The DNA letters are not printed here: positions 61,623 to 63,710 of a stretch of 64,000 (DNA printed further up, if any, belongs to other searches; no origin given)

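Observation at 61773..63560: PP-loop ATPase domain fused to methionyl-tRNA formyltransferase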

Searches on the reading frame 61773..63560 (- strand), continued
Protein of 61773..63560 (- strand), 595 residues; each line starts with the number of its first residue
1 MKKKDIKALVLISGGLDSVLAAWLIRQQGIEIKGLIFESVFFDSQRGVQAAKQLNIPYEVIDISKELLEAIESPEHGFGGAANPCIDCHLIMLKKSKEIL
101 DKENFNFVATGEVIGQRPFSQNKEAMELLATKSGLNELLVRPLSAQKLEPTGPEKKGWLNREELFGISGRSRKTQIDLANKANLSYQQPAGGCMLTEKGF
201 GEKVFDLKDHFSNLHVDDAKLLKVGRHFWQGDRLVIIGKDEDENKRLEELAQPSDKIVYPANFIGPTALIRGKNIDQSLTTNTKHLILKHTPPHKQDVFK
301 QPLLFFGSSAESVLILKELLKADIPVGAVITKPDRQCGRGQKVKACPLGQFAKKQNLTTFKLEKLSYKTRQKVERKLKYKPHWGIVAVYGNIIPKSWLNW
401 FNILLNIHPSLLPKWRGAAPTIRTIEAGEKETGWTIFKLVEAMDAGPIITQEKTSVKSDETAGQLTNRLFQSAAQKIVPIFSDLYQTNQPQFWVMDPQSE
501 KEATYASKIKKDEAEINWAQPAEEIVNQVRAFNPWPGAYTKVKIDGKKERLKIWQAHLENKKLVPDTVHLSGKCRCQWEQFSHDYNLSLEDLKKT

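Call 20: find_encoding_contigs(protein=P0012, flank=10000, max_places=2)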
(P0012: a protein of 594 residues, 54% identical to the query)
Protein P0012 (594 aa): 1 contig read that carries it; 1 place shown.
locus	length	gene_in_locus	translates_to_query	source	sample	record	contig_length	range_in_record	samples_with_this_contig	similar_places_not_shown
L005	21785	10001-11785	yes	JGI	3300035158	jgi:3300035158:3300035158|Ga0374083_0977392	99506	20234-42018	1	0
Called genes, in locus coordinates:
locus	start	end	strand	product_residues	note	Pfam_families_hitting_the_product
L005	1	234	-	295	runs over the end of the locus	PF14402:7TM_transglut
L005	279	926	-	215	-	PF00156:Pribosyltran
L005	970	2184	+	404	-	PF01943:Polysacc_synt, PF13440:Polysacc_synt_3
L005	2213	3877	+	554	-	-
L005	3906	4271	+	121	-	-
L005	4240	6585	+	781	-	PF26449:DUF8128, PF02534:T4SS-DNA_transf (faint), PF01935:DUF87 (weak), PF10412:TrwB_AAD_bind (faint), PF12696:TraG-D_C (weak)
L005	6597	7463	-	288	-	PF13102:Phage_int_SAM_5 (weak), PF02899:Phage_int_SAM_1, PF13495:Phage_int_SAM_4, PF00589:Phage_integrase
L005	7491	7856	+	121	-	PF04977:DivIC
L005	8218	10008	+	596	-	PF08439:Peptidase_M3_N, PF01432:Peptidase_M3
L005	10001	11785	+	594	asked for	PF02568:ThiI, PF03054:tRNA_Me_trans (weak), PF18297:NFACT-R_2, PF00551:Formyl_trans_N, PF02911:Formyl_trans_C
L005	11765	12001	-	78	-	PF18901:DUF5657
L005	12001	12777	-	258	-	-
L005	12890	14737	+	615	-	PF06480:FtsH_ext, PF06068:TIP49 (faint), PF00004:AAA, PF07728:AAA_5 (faint), PF17862:AAA_lid_3, PF01434:Peptidase_M41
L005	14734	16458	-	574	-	PF08486:SpoIID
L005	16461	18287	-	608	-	-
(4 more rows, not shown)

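Call 21: find_encoding_contigs(protein=P0027, flank=6000, max_places=2)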
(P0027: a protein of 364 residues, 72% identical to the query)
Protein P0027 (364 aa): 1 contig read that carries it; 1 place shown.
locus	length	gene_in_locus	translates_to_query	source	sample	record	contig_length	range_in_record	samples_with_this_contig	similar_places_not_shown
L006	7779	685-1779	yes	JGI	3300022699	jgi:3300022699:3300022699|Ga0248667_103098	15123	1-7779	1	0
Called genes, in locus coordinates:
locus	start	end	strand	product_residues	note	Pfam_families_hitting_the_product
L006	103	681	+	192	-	-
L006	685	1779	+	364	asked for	PF00551:Formyl_trans_N, PF02911:Formyl_trans_C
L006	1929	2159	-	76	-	PF18901:DUF5657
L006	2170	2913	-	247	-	-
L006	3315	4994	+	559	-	PF06068:TIP49 (weak), PF00004:AAA, PF07728:AAA_5 (faint), PF17862:AAA_lid_3, PF01434:Peptidase_M41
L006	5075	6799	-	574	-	PF24568:CC_PcsB (weak), PF08486:SpoIID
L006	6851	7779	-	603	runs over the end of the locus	-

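Call 26: find_encoding_contigs(protein=P0033, flank=8000, max_places=2)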
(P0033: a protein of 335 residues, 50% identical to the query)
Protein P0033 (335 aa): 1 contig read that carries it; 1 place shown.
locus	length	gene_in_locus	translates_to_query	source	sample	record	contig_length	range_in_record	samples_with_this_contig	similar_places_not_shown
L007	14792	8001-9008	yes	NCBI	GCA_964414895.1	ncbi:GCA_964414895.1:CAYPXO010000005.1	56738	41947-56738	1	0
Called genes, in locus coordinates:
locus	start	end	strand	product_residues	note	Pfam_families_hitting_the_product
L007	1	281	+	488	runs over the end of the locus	PF03050:DDE_Tnp_IS66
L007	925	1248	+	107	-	-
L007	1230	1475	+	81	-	PF10049:DUF2283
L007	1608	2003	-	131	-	PF05635:23S_rRNA_IVP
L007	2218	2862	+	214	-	-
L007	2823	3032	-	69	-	-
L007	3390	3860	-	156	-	-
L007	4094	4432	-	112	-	PF01934:HepT-like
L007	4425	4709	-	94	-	PF01909:NTP_transf_2, PF18765:Polbeta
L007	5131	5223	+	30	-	-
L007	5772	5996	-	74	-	PF07927:HicA_toxin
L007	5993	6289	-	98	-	-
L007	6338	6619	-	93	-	PF12441:CopG_antitoxin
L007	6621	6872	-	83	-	PF04365:BrnT_toxin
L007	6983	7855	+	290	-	PF02915:Rubrerythrin (faint), PF01988:VIT1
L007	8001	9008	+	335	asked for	PF02568:ThiI (weak), PF03054:tRNA_Me_trans, PF24167:DUF7411 (weak), PF18297:NFACT-R_2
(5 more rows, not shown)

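Call 27: find_encoding_contigs(protein=P0031, flank=8000, max_places=2)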
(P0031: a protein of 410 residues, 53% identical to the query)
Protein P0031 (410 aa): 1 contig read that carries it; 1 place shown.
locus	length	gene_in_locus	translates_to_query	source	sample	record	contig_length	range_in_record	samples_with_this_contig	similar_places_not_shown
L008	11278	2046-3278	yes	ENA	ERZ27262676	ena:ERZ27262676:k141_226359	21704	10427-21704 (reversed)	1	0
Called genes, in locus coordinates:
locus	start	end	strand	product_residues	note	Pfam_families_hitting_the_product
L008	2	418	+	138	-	?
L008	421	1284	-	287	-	PF02899:Phage_int_SAM_1, PF13495:Phage_int_SAM_4 (weak), PF00589:Phage_integrase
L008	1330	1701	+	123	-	PF04977:DivIC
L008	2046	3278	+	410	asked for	PF02568:ThiI, PF03054:tRNA_Me_trans, PF24167:DUF7411 (weak), PF18297:NFACT-R_2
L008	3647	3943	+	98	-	PF02911:Formyl_trans_C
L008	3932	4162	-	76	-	PF18901:DUF5657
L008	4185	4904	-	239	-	-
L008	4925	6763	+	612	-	PF06480:FtsH_ext, PF00004:AAA, PF07728:AAA_5 (faint), PF17862:AAA_lid_3, PF01434:Peptidase_M41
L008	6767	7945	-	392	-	-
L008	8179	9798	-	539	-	PF08486:SpoIID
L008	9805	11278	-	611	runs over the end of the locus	-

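Call 29: find_related_loci(query=A1, collection=genome_contigs, flank=10000)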
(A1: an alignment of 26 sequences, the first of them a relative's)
Query A1 (595 aa) in genome_contigs; peptide patterns used: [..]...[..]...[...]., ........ (x = any residue, [..] = any of these).
579 stretches matched a pattern; 507 encode a relative of the query (tblastn E <= 1e-3); the best 80 are kept; 80 distinct loci.
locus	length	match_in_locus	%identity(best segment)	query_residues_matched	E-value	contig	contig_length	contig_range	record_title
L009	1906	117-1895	70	1-593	0e+0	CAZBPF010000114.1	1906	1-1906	MAG TPA_asm: uncultured Gammaproteobacteria bacterium isolate binchicken_co17_166 genome assembly, contig: NODE_102121_l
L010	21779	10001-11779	68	1-593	0e+0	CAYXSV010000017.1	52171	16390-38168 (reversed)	MAG TPA_asm: uncultured Gammaproteobacteria bacterium isolate SRP067234_co1_340 genome assembly, contig: k99_6944, whole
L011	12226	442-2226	69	1-595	0e+0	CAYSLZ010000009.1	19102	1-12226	MAG TPA_asm: uncultured Gammaproteobacteria bacterium isolate SRP319275_co2_331 genome assembly, contig: NODE_2264_lengt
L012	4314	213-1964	70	4-587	0e+0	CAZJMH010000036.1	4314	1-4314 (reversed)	MAG TPA_asm: uncultured Gammaproteobacteria bacterium isolate SRP319275_co2_175 genome assembly, contig: NODE_25067_leng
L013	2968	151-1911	54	7-593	0e+0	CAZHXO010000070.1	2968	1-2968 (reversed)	MAG TPA_asm: uncultured Gammaproteobacteria bacterium isolate SRP319275_co2_73 genome assembly, contig: NODE_45254_lengt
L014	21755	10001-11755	56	7-595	0e+0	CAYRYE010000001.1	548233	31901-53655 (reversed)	MAG TPA_asm: uncultured Gammaproteobacteria bacterium isolate SRP068000_co4_7 genome assembly, contig: NODE_2_length_548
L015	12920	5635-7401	53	7-595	0e+0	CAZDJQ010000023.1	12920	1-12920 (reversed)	MAG TPA_asm: uncultured Gammaproteobacteria bacterium isolate SRP141376_co1_239 genome assembly, contig: NODE_9268_lengt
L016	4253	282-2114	51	6-589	0e+0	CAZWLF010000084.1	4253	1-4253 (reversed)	MAG TPA_asm: uncultured Gammaproteobacteria bacterium isolate binchicken_co387_691 genome assembly, contig: NODE_30652_l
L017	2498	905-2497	50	7-558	0e+0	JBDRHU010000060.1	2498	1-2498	MAG: Patescibacteria group bacterium isolate MEGAHIT-group-1.55 k141_9309984, whole genome shotgun sequence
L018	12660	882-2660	67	1-593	0e+0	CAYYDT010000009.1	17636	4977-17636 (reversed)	MAG TPA_asm: uncultured Gammaproteobacteria bacterium isolate SRP319275_co2_31 genome assembly, contig: NODE_2619_length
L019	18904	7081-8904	50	7-587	0e+0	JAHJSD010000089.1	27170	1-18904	MAG: Patescibacteria group bacterium isolate OS_PC_MetaG.mb.184 OS_PC_MetaG.mb.184_k141_697164, whole genome shotgun seq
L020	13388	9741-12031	57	3-586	7e-92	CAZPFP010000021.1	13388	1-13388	MAG TPA_asm: uncultured Gammaproteobacteria bacterium isolate binchicken_co34_426 genome assembly, contig: NODE_7827_len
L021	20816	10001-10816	53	3-275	3e-89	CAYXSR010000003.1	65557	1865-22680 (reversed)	MAG TPA_asm: uncultured Pseudomonadales bacterium isolate SRP323688_co1_112 genome assembly, contig: NODE_851_length_655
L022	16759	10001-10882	50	11-276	2e-88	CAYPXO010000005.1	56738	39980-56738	MAG TPA_asm: uncultured Pseudomonadales bacterium isolate SRP323688_co1_104 genome assembly, contig: NODE_1074_length_56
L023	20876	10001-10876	49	21-291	3e-86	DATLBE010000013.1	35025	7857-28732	MAG TPA_asm: Nevskiaceae bacterium isolate SMAG_U14290 k141_3602891, whole genome shotgun sequence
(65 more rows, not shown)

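Call 49: predict_structure(alignment_id=A2)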
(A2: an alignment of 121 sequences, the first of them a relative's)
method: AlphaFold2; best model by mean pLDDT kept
length: 595 residues; sequences in the alignment: 121
mean_pLDDT: 96.8   pTM: 0.91
mean pLDDT of the five models: 96.8, 96.5, 96.4, 96.1, 95.9
residues with pLDDT >= 90: 581; 70-90: 10; 50-70: 4; < 50: 0
segments of 3 or more residues with pLDDT < 50: none
pLDDT, mean of each block of 10 residues (from residue 1): 83 96 98 98 96 98 98 97 97 98 98 96 98 98 98 98 97 97 90 90 96 94 97 97 97 98 98 97 98 97 98 98 98 95 97 98 98 98 97 97 98 97 98 98 98 98 98 98 97 98 97 97 98 98 96 98 97 97 96 88
secondary structure, 60 per line:
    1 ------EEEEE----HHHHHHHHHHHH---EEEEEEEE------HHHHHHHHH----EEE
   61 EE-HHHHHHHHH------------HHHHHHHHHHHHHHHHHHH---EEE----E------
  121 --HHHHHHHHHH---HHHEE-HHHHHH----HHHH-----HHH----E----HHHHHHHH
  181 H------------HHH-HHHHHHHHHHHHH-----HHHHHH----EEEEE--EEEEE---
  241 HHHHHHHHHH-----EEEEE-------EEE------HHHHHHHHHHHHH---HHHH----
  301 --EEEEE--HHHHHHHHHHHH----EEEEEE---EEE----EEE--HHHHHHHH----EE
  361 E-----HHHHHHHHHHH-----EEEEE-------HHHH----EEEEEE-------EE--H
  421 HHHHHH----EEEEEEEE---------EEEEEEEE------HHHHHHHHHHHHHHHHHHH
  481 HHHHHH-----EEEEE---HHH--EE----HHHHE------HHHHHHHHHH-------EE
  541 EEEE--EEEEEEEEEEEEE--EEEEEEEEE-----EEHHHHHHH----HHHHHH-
elements in order: E7-11 H16-27 E31-38 H45-53 E58-62 H64-72 H85-103 E107-109 H123-132 H142-147 H152-155 H173-181 H198-210 H216-221 E226-230 E233-237 H241-250 E256-260 E268-270 H277-289 H293-296 E303-307 H310-321 E326-331 E335-337 E342-344 H347-354 E359-361 H367-377 E383-387 H395-398 E403-408 H420-426 E431-438 E448-455 H462-486 E492-496 H511-514 H522-531 E539-544 E547-559 E562-570 H578-584 H589-594

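Call 52: fold_search(model_id=the predicted structure, library=pdb)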
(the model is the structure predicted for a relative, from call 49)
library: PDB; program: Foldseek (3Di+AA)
matches with E <= 10: 1690; with E <= 0.001: 300
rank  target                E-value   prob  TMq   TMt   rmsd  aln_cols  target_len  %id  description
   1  4iqf_B                1.8e-27  1.00  0.44  0.81   3.1       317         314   27  Crystal Structure of Methyionyl-tRNA Formyltransferase from Bacillus anthracis (released 2013-01-23)
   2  2fmt_A                1.4e-26  1.00  0.43  0.79   3.9       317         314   27  METHIONYL-TRNAFMET FORMYLTRANSFERASE COMPLEXED WITH FORMYL-METHIONYL-TRNAFMET (released 1999-07-29)
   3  4iqf_C                2.8e-26  1.00  0.44  0.80   3.0       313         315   28  Crystal Structure of Methyionyl-tRNA Formyltransferase from Bacillus anthracis (released 2013-01-23)
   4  4iqf_A                3.8e-26  1.00  0.43  0.79   3.2       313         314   28  Crystal Structure of Methyionyl-tRNA Formyltransferase from Bacillus anthracis (released 2013-01-23)
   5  5uai_A                6.3e-26  1.00  0.43  0.81   2.8       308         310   28  Crystal structure of Methionyl-tRNA formyltransferase from Pseudomonas aeruginosa (released 2017-01-18)
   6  5uai_B                2.5e-25  1.00  0.44  0.81   2.8       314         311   28  Crystal structure of Methionyl-tRNA formyltransferase from Pseudomonas aeruginosa (released 2017-01-18)
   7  3r8x                  5.2e-25  1.00  0.42  0.77   3.3       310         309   25  Crystal Structure of Methionyl-tRNA Formyltransferase from Yersinia pestis complexed with L-methionine (released 2011-04-13)
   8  3tqq                  1.0e-24  1.00  0.42  0.80   2.8       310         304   30  Structure of the methionyl-tRNA formyltransferase (fmt) from Coxiella burnetii (released 2011-09-28)
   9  1fmt_B                1.2e-24  1.00  0.41  0.76   3.6       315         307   26  METHIONYL-TRNAFMET FORMYLTRANSFERASE FROM ESCHERICHIA COLI (released 1998-01-28)
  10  1fmt_A                2.3e-24  1.00  0.43  0.80   3.1       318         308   26  METHIONYL-TRNAFMET FORMYLTRANSFERASE FROM ESCHERICHIA COLI (released 1998-01-28)
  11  3q0i                  7.0e-23  1.00  0.41  0.78   2.8       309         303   26  Methionyl-tRNA formyltransferase from Vibrio cholerae (released 2010-12-29)
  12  4wkg_F                3.3e-22  1.00  0.41  0.39   3.9       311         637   23  The crystal structure of apo ArnA features an unexpected central binding pocket and provides an explanation for enzyma (released 2014-12-17)
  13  1yrw                  4.1e-22  1.00  0.41  0.81   3.9       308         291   22  Crystal Structure of E.coli ArnA Transformylase Domain (released 2005-04-12)
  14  2bln_A                4.1e-22  1.00  0.41  0.78   4.0       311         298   22  N-terminal formyltransferase domain of ArnA in complex with N-5- formyltetrahydrofolate and UMP (released 2005-04-08)
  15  5j63_A                5.5e-22  1.00  0.42  0.81   3.5       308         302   23  Crystal Structure of the N-terminal N-formyltransferase Domain (residues 1-306) of Escherichia coli Arna in Complex wi (released 2016-05-25)
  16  4wkg_C                6.5e-22  1.00  0.41  0.39   3.8       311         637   22  The crystal structure of apo ArnA features an unexpected central binding pocket and provides an explanation for enzyma (released 2014-12-17)
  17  4wkg_A                1.4e-21  1.00  0.41  0.39   3.9       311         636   23  The crystal structure of apo ArnA features an unexpected central binding pocket and provides an explanation for enzyma (released 2014-12-17)
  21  4wkg_D                3.2e-21  1.00  0.41  0.38   3.7       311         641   22  The crystal structure of apo ArnA features an unexpected central binding pocket and provides an explanation for enzyma (released 2014-12-17)
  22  4wkg_B                4.0e-21  1.00  0.41  0.38   4.0       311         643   23  The crystal structure of apo ArnA features an unexpected central binding pocket and provides an explanation for enzyma (released 2014-12-17)
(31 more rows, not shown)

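Call 62: search_protein_representatives(alignment_id=A1)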
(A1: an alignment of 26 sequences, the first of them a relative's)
Query: 26 sequences, 592 profile positions. Proteins with E-value up to 0.001 (for the whole library): 47881; up to 1e-10: 22979; up to 1e-30: 8207. The best 150 are listed.
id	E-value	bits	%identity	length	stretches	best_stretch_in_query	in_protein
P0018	0.0e+00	1017.1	-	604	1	2-590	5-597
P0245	2.4e-115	402.6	-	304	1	2-301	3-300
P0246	2.6e-115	402.4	-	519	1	3-294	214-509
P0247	6.8e-115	401.1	-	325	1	2-299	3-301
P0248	2.6e-110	385.9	-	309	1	2-297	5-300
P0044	6.9e-108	377.9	-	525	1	2-295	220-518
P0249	4.4e-103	362.1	-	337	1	2-291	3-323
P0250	2.1e-101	356.5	-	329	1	2-295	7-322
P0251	1.2e-100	354.0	-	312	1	2-293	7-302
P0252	9.1e-100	351.1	-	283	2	2-140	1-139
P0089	1.7e-99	350.2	-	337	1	2-285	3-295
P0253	7.3e-97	341.5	-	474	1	2-302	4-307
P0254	1.4e-96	340.6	-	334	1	2-321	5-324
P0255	3.6e-96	339.2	-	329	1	8-294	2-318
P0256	6.0e-96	338.5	-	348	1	4-283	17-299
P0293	9.7e-87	308.1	-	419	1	2-273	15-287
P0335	1.9e-83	297.2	-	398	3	101-234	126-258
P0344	1.3e-82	294.5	-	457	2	299-532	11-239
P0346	2.9e-82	293.3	-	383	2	105-271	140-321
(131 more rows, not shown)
